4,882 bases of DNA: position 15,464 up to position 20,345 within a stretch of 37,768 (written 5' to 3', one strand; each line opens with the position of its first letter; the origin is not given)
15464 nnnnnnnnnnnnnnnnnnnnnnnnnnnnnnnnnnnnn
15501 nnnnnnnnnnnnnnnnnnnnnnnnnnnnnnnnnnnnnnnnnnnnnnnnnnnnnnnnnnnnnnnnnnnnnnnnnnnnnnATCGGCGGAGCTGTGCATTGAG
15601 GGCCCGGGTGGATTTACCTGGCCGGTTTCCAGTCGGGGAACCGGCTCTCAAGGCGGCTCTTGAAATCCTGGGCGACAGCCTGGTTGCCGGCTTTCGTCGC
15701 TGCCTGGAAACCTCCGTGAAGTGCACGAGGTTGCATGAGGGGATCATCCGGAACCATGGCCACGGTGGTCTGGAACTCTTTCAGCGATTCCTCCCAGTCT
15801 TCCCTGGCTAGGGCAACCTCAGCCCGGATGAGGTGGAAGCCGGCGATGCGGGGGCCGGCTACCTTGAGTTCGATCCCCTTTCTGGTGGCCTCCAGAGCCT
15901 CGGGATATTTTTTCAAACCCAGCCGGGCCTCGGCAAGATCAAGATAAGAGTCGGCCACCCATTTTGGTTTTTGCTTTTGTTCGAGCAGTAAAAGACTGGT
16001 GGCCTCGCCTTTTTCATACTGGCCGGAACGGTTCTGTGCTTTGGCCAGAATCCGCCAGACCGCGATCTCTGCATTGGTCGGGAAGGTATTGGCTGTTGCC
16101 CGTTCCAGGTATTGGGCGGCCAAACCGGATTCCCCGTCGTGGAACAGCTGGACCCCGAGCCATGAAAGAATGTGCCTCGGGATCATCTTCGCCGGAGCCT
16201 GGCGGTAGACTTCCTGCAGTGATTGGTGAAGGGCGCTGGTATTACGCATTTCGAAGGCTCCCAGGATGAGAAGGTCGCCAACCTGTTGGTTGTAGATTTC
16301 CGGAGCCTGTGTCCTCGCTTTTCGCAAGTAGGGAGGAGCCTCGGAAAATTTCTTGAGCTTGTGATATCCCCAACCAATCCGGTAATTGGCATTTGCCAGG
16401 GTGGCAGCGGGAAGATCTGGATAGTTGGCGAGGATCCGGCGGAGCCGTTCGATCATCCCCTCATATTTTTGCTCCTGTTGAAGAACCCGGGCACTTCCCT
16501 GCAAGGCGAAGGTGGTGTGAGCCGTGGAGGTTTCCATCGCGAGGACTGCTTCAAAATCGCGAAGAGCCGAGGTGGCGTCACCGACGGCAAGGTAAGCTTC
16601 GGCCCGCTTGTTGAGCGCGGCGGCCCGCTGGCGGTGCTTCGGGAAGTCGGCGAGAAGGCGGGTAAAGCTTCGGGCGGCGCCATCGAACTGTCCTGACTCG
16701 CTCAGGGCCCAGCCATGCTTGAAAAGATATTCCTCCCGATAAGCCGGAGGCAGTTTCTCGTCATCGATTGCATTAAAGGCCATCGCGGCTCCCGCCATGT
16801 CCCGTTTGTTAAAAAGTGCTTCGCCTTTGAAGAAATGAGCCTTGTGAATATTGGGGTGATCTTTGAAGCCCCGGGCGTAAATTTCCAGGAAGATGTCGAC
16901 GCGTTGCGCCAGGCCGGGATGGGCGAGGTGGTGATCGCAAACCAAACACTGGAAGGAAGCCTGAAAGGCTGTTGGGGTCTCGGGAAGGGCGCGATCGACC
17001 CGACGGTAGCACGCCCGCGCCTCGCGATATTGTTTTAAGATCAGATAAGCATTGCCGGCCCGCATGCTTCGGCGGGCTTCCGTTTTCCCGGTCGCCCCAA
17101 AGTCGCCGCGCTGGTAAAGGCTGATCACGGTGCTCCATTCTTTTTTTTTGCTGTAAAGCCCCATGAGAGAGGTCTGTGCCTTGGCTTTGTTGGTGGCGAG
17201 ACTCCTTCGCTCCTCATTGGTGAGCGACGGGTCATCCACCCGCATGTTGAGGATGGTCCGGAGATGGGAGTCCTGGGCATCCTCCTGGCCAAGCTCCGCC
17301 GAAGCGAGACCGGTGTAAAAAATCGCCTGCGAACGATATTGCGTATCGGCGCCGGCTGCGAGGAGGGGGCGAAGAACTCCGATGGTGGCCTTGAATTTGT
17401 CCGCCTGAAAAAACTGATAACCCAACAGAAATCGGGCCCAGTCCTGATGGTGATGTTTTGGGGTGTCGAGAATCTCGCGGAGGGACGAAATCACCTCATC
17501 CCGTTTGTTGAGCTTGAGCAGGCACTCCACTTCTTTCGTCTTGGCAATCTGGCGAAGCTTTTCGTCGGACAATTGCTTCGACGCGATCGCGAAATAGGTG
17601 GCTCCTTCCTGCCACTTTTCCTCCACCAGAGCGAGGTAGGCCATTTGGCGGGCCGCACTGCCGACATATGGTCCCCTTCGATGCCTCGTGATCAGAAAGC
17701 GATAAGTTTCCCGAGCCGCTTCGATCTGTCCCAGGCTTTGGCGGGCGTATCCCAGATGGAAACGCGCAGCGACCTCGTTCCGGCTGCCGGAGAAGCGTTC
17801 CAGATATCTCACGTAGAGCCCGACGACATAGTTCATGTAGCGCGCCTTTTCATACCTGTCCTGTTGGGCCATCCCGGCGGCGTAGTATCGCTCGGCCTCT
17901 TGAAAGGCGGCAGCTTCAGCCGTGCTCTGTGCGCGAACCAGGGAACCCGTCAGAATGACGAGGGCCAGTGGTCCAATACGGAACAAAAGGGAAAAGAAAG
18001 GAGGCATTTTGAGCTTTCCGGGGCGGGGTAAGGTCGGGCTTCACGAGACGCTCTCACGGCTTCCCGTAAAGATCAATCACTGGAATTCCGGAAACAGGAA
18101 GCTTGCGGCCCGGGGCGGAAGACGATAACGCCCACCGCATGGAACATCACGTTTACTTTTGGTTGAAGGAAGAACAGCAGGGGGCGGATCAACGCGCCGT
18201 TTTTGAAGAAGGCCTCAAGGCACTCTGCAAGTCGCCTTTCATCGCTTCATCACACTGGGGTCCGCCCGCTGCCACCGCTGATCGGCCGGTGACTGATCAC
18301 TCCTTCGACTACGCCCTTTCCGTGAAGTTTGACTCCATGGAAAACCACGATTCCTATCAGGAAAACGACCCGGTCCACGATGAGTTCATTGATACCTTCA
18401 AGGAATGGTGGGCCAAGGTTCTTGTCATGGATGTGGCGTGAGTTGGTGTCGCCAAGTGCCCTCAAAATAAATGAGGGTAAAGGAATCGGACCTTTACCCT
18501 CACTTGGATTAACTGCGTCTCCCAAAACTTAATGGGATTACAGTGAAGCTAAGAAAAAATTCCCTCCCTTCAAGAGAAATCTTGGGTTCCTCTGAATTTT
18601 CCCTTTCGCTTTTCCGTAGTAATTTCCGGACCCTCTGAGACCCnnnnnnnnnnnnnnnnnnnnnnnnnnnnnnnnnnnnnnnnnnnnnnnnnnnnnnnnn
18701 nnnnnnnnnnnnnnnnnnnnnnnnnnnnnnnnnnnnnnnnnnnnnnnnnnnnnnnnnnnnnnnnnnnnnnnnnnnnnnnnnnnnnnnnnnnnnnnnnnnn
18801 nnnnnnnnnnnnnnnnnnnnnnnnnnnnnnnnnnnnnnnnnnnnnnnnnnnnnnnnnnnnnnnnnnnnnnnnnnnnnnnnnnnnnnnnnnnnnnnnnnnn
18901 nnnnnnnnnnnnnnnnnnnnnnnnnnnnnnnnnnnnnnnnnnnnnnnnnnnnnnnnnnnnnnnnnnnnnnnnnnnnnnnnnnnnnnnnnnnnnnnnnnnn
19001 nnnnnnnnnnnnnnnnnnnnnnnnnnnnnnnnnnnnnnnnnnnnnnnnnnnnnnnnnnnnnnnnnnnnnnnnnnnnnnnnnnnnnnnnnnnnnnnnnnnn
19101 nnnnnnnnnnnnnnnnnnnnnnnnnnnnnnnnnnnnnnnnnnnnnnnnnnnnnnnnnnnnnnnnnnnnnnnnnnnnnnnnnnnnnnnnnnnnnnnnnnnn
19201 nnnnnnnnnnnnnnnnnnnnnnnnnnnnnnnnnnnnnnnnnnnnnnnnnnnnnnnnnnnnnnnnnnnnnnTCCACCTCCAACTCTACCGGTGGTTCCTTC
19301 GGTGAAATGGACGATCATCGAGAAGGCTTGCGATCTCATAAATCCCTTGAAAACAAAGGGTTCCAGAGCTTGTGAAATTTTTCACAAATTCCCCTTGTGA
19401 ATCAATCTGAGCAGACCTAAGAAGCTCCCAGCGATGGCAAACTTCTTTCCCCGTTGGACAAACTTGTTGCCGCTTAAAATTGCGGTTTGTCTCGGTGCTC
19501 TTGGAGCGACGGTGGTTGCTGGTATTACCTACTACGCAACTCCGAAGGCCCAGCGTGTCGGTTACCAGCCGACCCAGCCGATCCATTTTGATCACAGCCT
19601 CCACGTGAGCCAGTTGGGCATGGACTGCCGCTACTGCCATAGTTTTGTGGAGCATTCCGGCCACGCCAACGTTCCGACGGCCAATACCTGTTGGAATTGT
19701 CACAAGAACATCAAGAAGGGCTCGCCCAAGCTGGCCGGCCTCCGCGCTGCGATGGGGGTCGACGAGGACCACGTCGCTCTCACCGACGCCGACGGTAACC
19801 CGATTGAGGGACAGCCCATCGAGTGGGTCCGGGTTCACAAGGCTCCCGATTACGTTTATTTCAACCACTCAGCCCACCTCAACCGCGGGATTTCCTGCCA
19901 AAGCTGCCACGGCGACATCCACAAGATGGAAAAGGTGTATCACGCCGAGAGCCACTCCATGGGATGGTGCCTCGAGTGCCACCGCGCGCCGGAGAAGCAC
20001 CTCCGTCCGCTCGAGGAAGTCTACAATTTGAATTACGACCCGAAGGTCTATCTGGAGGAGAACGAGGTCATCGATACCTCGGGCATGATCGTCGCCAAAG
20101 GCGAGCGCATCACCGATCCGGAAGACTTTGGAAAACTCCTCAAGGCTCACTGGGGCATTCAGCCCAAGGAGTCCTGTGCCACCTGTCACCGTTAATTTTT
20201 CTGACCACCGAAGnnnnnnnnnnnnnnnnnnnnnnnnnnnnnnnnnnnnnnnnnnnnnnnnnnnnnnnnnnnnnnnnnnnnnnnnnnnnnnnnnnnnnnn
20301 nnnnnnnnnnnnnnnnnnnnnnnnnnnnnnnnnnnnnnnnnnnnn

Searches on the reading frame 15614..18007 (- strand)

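Call 57: search_protein_families(library=pfam, proteins=[window:15614-18007:-], max_evalue=0.00001)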
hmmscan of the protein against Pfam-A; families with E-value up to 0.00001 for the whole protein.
window:15614-18007:- (797 aa): 9 families
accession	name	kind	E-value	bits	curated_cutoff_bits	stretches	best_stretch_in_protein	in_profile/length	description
PF13432.12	TPR_16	-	9e-14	52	32.7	0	430-489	2-58/65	Tetratricopeptide repeat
PF07719.23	TPR_2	-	1.8e-13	49.9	27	0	316-336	6-26/34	Tetratricopeptide repeat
PF13428.12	TPR_14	-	5.3e-13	48.7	23.5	0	316-349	6-39/44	Tetratricopeptide repeat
PF13174.12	TPR_6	-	5.7e-12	45.9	26.3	0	428-457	3-32/33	Tetratricopeptide repeat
PF13424.12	TPR_12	-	1.4e-11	44.9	30.1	0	650-714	5-74/77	Tetratricopeptide repeat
PF13181.12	TPR_8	-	5.9e-10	38.9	25.7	0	315-337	5-27/34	Tetratricopeptide repeat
PF00515.34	TPR_1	-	3.5e-09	36.5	27.8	0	318-336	8-26/34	Tetratricopeptide repeat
PF14559.12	TPR_19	-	2e-06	28.5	25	0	437-482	3-45/68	Tetratricopeptide repeat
PF25062.1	ARM_TT21_N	-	6.4e-06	26.5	40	0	425-536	100-205/222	Tetratricopeptide repeat protein 21 N-terminal ARM repeat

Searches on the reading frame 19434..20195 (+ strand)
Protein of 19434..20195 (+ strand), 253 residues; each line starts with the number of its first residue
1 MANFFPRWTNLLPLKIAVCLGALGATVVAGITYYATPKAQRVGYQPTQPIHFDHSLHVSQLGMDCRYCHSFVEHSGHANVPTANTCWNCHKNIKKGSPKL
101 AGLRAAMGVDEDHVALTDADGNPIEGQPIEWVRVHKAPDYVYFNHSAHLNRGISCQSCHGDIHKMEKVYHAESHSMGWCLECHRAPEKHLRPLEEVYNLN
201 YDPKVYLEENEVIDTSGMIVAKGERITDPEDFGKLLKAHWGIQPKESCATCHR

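Call 12: search_protein_families(library=pfam, proteins=[window:19434-20195:+], max_evalue=0.001)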
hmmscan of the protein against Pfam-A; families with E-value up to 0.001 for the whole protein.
window:19434-20195:+ (253 aa): 3 families
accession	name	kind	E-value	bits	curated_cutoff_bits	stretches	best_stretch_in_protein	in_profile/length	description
PF14522.11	Cytochrome_C7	-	2e-11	44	24.8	2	141-253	1-67/67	Cytochrome c7 and related cytochrome c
PF14537.11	Cytochrom_c3_2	-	9.2e-09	36.1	25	1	148-190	2-40/79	Cytochrome c3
PF22113.1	Mtrc-MtrF_II-IV_dom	-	1.7e-06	28.1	30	1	154-252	8-88/176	Outer membrane cytochrome MtrC/MtrF-like, domains II/IV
